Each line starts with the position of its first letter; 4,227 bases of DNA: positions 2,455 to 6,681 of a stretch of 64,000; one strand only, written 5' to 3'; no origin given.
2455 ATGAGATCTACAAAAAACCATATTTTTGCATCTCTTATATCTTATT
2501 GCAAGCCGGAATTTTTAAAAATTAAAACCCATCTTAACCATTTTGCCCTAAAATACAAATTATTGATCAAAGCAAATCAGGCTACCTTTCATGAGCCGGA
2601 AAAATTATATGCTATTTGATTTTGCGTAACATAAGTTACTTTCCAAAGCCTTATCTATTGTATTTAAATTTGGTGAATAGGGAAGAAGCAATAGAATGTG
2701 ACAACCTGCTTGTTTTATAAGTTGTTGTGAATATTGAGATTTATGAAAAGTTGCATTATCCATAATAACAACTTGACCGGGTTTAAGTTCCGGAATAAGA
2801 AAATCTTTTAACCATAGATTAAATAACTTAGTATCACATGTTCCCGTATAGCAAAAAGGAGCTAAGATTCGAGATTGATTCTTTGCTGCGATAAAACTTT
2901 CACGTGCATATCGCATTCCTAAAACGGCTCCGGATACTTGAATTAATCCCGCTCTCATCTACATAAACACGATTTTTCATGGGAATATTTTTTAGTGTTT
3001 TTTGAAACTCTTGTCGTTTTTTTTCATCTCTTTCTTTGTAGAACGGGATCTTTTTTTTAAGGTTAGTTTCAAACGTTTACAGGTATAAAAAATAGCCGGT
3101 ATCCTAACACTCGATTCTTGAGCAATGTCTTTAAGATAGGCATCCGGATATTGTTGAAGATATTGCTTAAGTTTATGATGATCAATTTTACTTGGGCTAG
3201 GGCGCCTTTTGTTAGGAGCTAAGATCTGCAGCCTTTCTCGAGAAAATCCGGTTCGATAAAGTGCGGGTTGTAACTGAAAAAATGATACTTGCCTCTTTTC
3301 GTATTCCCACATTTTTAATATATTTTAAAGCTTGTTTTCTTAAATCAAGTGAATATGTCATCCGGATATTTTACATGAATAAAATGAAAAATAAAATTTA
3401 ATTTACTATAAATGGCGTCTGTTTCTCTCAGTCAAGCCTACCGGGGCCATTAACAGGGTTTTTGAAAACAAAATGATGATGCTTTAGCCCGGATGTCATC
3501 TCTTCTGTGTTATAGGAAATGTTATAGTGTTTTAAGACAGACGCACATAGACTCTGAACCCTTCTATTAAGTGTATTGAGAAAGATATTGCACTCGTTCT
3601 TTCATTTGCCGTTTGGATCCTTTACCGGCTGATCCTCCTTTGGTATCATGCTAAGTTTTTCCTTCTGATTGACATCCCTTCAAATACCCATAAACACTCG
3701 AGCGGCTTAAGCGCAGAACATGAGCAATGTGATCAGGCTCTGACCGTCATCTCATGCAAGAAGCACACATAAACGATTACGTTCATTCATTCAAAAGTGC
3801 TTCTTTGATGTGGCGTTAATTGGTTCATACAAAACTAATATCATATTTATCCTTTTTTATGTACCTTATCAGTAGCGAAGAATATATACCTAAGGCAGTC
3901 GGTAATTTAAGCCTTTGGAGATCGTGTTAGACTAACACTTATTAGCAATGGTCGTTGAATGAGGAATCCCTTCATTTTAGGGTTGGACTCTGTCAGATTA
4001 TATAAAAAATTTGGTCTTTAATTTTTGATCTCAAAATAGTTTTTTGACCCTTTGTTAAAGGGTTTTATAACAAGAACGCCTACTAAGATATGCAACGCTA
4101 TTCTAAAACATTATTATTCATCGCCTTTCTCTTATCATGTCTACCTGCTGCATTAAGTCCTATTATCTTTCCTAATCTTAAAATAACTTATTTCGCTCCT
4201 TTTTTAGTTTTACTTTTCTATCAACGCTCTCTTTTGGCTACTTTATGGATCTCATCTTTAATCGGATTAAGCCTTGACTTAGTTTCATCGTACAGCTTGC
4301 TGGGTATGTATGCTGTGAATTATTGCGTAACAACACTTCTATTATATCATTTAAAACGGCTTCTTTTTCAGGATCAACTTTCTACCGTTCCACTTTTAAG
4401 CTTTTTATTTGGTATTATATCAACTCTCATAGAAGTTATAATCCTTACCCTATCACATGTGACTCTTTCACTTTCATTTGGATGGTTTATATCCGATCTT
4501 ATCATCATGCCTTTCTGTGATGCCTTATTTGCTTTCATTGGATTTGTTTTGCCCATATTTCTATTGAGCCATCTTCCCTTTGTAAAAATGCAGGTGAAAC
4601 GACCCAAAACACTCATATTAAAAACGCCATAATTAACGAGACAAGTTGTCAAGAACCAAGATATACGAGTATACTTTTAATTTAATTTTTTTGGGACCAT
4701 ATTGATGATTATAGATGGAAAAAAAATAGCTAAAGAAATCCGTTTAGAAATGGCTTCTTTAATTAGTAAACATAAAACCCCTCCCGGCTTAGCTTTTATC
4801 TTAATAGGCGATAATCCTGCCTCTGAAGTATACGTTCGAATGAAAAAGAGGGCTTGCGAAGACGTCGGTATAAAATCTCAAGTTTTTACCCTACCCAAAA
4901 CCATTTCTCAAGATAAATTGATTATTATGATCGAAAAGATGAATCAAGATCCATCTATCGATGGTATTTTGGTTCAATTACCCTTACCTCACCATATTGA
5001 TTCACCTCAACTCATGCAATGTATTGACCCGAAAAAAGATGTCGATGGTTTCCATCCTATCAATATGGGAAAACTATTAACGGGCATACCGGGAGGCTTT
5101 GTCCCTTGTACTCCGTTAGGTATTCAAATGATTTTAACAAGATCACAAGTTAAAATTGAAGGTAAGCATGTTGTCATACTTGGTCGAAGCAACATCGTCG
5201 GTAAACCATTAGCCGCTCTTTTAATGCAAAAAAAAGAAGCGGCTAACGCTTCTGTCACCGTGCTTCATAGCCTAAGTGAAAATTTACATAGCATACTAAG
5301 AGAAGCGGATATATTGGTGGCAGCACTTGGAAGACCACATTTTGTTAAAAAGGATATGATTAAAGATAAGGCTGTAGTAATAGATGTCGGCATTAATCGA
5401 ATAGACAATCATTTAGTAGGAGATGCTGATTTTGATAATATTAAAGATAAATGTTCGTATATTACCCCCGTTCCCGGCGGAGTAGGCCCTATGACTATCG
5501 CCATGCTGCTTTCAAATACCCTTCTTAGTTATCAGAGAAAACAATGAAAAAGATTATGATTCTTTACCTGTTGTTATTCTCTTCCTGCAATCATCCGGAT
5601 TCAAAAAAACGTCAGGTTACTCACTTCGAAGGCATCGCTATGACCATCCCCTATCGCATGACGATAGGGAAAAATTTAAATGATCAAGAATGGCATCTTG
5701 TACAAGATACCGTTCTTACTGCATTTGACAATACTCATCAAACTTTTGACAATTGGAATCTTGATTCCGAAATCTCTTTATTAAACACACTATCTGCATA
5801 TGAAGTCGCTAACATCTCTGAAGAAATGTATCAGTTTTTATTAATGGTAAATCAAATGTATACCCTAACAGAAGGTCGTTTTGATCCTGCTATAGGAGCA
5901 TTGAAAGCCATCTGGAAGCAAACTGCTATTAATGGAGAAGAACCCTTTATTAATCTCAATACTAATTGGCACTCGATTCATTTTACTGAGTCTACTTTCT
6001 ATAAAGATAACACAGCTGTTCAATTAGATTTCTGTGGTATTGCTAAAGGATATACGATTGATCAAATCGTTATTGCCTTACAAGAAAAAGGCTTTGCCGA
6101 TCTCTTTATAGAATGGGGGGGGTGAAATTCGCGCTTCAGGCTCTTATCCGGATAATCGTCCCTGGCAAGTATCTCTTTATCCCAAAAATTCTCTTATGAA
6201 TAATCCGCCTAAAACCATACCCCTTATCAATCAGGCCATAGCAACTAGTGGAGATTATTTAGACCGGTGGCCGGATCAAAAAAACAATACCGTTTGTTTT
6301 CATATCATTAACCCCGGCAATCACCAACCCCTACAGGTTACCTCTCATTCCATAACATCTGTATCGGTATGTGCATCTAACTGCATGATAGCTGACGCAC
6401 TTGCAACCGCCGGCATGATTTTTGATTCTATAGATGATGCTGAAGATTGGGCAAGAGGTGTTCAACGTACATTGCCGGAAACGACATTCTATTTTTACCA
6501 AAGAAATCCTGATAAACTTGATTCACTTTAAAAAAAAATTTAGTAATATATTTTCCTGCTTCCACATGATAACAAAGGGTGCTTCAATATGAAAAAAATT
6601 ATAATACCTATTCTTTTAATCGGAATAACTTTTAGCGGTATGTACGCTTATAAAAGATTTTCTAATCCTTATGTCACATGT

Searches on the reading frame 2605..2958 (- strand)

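Call 22: search_protein_families(library=pfam, proteins=[window:2605-2958:-], max_evalue=0.001)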
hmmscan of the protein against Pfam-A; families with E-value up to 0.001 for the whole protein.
window:2605-2958:- (117 aa): 1 family
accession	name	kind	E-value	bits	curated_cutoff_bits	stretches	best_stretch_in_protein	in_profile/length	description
PF13358.12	DDE_3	-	3e-17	63.3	28.6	1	19-103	37-124/146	DDE superfamily endonuclease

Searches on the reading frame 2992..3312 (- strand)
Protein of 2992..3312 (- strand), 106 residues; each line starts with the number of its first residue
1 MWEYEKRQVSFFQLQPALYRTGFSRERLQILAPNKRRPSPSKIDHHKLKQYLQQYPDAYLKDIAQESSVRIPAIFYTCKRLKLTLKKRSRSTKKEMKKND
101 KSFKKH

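Call 22: search_protein_families(library=pfam, proteins=[window:2992-3312:-], max_evalue=0.001)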
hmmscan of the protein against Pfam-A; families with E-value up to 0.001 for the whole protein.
window:2992-3312:- (106 aa): 1 family
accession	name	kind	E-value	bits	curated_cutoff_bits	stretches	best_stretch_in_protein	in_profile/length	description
PF01710.22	HTH_Tnp_IS630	-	2.7e-16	60.1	21.3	1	23-103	39-116/119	Transposase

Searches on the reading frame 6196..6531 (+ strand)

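Call 22: search_protein_families(library=pfam, proteins=[window:6196-6531:+], max_evalue=0.001)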
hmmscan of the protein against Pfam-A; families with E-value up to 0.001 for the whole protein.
window:6196-6531:+ (111 aa): 1 family
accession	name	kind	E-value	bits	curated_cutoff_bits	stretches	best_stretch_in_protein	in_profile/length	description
PF02424.20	ApbE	-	1.2e-13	51.6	25.6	1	6-87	183-256/266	ApbE family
